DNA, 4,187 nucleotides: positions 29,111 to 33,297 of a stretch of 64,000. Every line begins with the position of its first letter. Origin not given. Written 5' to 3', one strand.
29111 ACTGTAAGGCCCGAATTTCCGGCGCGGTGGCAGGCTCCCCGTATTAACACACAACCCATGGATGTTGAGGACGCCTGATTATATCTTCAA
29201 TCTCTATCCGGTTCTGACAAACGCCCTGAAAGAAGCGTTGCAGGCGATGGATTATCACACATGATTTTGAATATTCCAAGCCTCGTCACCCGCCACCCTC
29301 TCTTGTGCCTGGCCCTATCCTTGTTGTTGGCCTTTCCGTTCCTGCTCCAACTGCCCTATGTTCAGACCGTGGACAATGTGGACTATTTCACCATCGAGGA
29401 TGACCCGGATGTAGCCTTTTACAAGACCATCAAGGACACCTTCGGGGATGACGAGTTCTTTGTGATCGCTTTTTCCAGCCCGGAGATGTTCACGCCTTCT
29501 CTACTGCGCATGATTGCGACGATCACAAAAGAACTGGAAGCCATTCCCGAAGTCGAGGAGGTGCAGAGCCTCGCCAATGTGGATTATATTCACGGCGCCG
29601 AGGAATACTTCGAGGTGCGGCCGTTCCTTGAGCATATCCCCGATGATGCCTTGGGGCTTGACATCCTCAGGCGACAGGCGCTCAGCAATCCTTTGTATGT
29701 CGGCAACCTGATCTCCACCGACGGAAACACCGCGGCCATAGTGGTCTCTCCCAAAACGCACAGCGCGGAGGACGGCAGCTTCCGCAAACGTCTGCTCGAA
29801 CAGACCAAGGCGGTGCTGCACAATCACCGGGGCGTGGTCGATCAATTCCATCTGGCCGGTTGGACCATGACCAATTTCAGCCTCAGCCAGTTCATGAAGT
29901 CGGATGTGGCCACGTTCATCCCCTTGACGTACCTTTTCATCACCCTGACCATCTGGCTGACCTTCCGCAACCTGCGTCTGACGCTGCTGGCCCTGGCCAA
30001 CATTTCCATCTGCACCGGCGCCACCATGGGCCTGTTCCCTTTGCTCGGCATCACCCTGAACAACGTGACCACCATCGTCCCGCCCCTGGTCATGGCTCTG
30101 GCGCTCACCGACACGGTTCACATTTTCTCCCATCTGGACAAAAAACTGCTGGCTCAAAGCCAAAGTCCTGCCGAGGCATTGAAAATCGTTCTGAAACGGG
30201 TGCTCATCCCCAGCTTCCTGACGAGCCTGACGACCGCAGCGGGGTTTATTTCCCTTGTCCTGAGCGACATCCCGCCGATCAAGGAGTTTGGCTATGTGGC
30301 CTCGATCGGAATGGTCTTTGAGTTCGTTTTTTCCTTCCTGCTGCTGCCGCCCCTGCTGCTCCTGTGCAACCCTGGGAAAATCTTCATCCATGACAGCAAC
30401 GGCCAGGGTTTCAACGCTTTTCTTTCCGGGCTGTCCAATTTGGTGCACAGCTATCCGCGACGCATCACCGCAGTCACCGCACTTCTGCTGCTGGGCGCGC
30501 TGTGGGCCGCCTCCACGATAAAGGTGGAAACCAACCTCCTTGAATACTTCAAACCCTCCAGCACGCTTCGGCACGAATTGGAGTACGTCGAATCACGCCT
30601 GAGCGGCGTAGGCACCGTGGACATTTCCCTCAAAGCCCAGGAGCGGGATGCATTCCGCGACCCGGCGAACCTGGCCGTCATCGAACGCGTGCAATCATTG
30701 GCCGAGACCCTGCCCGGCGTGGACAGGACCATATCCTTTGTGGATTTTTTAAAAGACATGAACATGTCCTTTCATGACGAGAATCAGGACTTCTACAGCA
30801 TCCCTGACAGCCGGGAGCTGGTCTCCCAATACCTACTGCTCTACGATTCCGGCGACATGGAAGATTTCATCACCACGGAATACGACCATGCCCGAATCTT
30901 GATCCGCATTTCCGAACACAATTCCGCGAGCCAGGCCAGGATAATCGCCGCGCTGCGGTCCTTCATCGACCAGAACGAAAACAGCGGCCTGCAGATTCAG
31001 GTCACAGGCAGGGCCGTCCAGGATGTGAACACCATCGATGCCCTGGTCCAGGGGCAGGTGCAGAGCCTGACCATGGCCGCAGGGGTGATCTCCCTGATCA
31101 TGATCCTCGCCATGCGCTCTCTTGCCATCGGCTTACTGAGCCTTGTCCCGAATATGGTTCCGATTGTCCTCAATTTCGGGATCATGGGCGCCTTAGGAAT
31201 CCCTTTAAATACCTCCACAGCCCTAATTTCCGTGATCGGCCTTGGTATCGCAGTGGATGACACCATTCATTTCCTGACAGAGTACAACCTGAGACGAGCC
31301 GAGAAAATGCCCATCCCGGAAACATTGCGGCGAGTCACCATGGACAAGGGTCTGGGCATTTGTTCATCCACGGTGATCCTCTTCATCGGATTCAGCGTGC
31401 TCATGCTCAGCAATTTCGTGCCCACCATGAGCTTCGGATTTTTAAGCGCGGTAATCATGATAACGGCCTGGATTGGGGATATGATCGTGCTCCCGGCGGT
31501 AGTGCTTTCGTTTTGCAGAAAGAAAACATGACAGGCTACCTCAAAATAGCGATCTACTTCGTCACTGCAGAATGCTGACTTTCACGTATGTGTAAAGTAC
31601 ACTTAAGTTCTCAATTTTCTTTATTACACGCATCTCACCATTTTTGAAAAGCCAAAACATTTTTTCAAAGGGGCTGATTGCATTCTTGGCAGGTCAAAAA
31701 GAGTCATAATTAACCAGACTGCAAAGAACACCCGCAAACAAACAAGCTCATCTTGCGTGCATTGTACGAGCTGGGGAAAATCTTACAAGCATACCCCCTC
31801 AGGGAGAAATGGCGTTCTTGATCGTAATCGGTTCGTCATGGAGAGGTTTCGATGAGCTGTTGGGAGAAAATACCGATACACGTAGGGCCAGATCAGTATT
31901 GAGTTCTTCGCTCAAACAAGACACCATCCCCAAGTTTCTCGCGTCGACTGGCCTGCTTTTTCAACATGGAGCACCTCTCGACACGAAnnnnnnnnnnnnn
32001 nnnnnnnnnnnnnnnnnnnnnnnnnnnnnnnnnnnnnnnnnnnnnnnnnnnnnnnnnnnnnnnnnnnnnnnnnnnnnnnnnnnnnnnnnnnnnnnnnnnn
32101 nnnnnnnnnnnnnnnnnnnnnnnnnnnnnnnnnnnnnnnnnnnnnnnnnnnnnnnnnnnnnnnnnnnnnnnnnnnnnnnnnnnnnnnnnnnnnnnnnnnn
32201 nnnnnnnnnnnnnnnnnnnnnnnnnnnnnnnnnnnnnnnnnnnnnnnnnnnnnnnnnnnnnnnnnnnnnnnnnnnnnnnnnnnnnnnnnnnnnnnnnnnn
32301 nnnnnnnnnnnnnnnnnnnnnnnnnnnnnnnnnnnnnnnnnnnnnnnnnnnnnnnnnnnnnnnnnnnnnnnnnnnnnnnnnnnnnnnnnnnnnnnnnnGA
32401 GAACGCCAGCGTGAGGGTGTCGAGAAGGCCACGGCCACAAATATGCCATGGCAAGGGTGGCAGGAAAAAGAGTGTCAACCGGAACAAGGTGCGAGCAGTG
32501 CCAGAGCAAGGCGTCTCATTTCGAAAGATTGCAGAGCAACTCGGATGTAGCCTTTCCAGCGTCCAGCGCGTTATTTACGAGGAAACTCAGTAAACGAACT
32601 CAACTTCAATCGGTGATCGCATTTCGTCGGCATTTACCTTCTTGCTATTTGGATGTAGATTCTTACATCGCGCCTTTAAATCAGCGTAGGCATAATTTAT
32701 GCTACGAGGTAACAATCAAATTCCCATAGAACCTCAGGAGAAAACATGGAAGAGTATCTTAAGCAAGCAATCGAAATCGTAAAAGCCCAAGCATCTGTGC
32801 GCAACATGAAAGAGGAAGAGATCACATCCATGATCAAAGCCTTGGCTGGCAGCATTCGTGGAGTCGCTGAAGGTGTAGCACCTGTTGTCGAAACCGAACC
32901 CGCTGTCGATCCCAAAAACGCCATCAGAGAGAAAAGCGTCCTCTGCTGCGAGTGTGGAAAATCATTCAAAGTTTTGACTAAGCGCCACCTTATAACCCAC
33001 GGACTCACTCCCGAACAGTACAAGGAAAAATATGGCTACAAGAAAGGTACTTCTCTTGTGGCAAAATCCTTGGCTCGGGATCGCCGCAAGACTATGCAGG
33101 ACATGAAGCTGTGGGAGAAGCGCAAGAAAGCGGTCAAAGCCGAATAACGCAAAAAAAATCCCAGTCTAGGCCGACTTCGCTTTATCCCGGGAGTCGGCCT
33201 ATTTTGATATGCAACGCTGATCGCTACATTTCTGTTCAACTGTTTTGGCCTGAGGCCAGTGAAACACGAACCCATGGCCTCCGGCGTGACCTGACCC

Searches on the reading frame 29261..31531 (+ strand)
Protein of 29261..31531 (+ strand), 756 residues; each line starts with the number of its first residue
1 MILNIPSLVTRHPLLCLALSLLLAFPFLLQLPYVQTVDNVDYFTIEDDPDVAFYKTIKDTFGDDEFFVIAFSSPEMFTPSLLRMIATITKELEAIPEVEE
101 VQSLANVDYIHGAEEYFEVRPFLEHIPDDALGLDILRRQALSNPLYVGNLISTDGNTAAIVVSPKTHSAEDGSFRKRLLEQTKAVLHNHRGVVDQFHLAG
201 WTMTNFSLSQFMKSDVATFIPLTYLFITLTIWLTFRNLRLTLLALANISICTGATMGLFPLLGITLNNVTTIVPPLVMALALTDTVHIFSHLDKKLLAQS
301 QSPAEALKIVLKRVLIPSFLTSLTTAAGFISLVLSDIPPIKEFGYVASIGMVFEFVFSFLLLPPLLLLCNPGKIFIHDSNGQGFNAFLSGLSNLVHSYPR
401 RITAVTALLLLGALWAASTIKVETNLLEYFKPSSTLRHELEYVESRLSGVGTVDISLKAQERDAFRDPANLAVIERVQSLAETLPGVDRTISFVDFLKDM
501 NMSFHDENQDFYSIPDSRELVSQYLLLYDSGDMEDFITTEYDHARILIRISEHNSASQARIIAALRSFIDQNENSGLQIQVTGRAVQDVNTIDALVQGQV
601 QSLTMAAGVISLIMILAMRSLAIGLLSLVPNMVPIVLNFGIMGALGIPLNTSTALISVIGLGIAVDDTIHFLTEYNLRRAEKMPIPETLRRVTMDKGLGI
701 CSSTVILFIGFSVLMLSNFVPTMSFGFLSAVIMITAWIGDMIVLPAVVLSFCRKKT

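Call 6: search_protein_families(library=pfam, proteins=[window:29261-31531:+], max_evalue=0.01)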
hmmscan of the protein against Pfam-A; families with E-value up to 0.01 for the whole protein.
window:29261-31531:+ (756 aa): 4 families
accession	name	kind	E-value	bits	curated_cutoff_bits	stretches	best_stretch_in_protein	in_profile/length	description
PF03176.21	MMPL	-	7.3e-23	81.5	20.5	2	535-754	79-305/333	MMPL family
PF02460.24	Patched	-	1.4e-13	51.3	23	2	230-367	20-155/156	Patched SSD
PF12349.14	Sterol-sensing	-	1.5e-09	38.3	22.3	1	240-366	8-133/153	Sterol-sensing domain of SREBP cleavage-activation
PF02355.23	SecD_SecF_C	-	4.3e-07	30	20.5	1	206-368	23-185/189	Protein export membrane protein SecD/SecF, C-terminal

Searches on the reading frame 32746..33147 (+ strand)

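Call 47: search_protein_families(library=pfam, proteins=[window:32746-33147:+], max_evalue=0.001)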
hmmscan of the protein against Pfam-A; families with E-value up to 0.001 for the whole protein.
window:32746-33147:+ (133 aa): 1 family
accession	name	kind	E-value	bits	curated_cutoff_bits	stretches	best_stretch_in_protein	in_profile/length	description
PF05443.17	ROS_MUCR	-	4.7e-42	143.4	25.4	1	4-123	2-123/123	ROS/MUCR transcriptional regulator protein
